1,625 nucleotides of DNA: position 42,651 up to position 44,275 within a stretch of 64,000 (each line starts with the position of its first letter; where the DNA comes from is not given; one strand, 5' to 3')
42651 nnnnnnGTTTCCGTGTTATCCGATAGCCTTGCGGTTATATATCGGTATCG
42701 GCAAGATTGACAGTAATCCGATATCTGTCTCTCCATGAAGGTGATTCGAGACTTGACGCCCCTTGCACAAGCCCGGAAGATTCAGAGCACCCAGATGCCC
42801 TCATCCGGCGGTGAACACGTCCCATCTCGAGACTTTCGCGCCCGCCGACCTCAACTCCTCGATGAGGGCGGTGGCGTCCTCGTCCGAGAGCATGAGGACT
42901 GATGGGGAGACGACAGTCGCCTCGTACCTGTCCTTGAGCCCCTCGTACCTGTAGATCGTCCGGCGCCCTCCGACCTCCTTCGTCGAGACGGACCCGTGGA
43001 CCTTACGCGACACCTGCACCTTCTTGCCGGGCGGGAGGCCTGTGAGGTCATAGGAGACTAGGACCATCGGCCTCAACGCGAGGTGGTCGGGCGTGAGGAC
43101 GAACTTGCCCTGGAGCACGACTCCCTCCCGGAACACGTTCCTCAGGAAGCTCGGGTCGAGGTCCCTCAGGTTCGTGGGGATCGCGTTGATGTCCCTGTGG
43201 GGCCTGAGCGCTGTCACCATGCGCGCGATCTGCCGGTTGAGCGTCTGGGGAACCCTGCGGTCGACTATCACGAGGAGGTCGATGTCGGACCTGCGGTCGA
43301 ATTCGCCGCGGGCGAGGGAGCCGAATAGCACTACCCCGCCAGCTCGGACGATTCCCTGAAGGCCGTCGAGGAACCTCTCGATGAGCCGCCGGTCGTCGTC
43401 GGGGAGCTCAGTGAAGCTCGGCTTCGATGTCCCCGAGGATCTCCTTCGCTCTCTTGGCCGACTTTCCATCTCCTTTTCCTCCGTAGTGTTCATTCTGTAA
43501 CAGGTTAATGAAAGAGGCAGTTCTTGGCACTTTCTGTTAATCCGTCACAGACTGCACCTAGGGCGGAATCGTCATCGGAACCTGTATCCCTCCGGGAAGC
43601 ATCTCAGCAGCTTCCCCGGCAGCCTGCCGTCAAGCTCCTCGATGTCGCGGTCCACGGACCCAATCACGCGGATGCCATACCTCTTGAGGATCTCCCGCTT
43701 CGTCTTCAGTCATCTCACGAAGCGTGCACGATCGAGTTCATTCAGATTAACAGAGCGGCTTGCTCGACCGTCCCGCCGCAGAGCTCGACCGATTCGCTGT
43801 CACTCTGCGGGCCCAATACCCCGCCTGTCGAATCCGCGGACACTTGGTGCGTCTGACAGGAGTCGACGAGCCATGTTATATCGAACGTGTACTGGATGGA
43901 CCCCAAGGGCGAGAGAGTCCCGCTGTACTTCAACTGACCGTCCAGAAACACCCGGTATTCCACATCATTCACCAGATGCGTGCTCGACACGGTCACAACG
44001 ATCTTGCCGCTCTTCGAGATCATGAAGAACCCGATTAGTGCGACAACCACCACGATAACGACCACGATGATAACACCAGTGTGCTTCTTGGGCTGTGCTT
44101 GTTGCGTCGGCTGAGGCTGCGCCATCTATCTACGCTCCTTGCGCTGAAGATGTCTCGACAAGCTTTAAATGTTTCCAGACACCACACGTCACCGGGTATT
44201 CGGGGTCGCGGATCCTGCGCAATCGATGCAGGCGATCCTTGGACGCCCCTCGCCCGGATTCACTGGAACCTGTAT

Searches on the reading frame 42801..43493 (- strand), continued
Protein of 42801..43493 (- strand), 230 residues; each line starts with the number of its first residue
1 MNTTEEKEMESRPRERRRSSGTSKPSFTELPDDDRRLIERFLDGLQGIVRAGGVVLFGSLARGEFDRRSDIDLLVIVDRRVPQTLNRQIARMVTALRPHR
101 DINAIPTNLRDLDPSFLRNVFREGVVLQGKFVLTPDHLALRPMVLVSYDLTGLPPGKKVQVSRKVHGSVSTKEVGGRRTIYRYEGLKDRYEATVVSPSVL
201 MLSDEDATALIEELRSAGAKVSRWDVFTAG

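Call 53: fold_search(model_id=the predicted structure, library=pdb)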
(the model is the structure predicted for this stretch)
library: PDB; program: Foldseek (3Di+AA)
matches with E <= 10: 1056; with E <= 0.001: 3
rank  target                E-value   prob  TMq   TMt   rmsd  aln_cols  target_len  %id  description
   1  8xeo_B                6.4e-04  1.00  0.35  0.74   3.0       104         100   23  Crystal structure of MNT antitoxin (released 2024-12-18)
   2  7bxo_E                7.2e-04  1.00  0.33  0.58   2.9        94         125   22  Crystal structure of the toxin-antitoxin with AMP-PNP (released 2020-09-30)
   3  7ae9_G                8.7e-04  1.00  0.32  0.47   5.7       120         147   23  Crystal structure of mono-AMPylated HEPN(R46E) toxin in complex with MNT antitoxin (released 2020-12-30)
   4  7bxo_A                1.0e-03  1.00  0.33  0.58   3.0        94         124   22  Crystal structure of the toxin-antitoxin with AMP-PNP (released 2020-09-30)
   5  8xeh_E                1.2e-03  1.00  0.34  0.70   2.8        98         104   24  Crystal structure of HEPN-MNT complex (released 2024-12-18)
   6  8xeo_A                2.3e-03  1.00  0.35  0.73   3.1       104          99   24  Crystal structure of MNT antitoxin (released 2024-12-18)
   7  1no5_A                2.9e-03  1.00  0.38  0.79   2.5       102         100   18  Structure of HI0073 from Haemophilus influenzae, the nucleotide binding domain of the HI0073/HI0074 two protein nucleo (released 2004-03-16)
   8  6m6w_F                4.8e-03  1.00  0.32  0.55   3.1        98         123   21  Crystal structure the toxin-antitoxin MntA-HpeT mutant-Y104A (released 2020-09-30)
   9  2rff                  5.7e-03  1.00  0.30  0.54   5.2       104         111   22  Crystal structure of a putative nucleotidyltransferase (NP_343093.1) from Sulfolobus solfataricus at 1.40 A resolution (released 2007-10-16)
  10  6m6u_F                7.8e-03  1.00  0.33  0.57   3.0        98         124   21  Crystal structure the toxin-antitoxin MntA-HpeT mutant-D39ED41E (released 2020-09-30)
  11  6sxj                  7.8e-03  1.00  0.32  0.30   6.2       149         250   15  Crystal structure of spectinomycin adenyltransferase AAD(9) from Enterococcus faecialis (released 2020-04-15)
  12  1no5_B                8.3e-03  1.00  0.37  0.75   2.9       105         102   17  Structure of HI0073 from Haemophilus influenzae, the nucleotide binding domain of the HI0073/HI0074 two protein nucleo (released 2004-03-16)
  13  6m6u_A                1.1e-02  1.00  0.34  0.60   2.3        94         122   19  Crystal structure the toxin-antitoxin MntA-HpeT mutant-D39ED41E (released 2020-09-30)
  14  6m6v_A                1.1e-02  1.00  0.33  0.60   2.2        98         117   19  Crystal structure the toxin-antitoxin MntA-HepT (released 2020-09-30)
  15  5luh_A                1.2e-02  1.00  0.35  0.31   5.9       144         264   14  AadA E87Q in complex with ATP, calcium and streptomycin (released 2018-01-17)
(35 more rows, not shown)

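Call 77: search_protein_families(library=pfam, proteins=[L085:4679-5026:+, L092:2084-2425:+, L090:1306-1641:+], max_evalue=1)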
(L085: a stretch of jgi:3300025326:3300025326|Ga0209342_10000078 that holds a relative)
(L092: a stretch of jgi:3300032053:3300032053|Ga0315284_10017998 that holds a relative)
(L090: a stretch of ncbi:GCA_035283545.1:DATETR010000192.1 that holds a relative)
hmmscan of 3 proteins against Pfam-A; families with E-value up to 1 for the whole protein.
L085:4679-5026:+ (115 aa): 3 families
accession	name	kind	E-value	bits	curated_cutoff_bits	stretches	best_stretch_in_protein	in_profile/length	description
PF05168.19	HEPN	-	0.0038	17.8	22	1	9-109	3-106/117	HEPN domain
PF21408.2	MTR4-like_stalk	-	0.093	13.4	24.2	1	66-88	11-33/64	Exosome RNA helicase MTR4-like, stalk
PF22726.1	NCAB2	-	0.34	11.8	27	0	81-112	25-56/80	NACHT C-terminal Alpha/Beta 2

L092:2084-2425:+ (113 aa): 3 families
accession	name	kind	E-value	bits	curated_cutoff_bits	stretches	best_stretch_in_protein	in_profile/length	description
PF05168.19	HEPN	-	0.0023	18.5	22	1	6-106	4-107/117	HEPN domain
PF21118.2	DosC_2nd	-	0.007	17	31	1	25-108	12-95/110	DosC CZB-like middle domain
PF03705.20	CheR_N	-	0.18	12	27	0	59-80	30-51/53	CheR methyltransferase, all-alpha domain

L090:1306-1641:+ (111 aa): 2 families
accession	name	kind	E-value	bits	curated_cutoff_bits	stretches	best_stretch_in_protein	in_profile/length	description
PF05168.19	HEPN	-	0.0011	19.6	22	1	4-103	2-104/117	HEPN domain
PF06350.17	HSL_N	-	0.02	14.4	25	1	28-90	103-161/306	Hormone-sensitive lipase (HSL) N-terminus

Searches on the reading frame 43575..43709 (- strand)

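Call 77: search_protein_families(library=pfam, proteins=[window:43575-43709:-], max_evalue=1)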
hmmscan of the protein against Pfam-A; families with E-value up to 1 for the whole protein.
seq(45 aa): 1 family
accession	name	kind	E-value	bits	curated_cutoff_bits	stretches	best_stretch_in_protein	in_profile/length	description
PF09890.14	DUF2117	-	0.068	12.6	25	1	6-25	270-289/325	Uncharacterized protein conserved in archaea (DUF2117)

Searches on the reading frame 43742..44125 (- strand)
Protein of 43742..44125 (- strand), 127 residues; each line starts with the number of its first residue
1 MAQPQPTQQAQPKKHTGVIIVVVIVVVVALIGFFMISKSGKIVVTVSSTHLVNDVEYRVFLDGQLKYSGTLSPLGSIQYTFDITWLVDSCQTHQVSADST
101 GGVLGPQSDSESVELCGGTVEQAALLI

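Call 4: search_protein_families(library=pfam, proteins=[window:43742-44125:-], max_evalue=0.01)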
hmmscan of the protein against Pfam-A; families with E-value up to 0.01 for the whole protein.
window:43742-44125:- (127 aa): 0 families

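Call 14: search_protein_families(library=ncbifam, proteins=[window:43742-44125:-], max_evalue=0.05)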
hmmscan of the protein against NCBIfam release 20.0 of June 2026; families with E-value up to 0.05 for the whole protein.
window:43742-44125:- (127 aa): 0 families
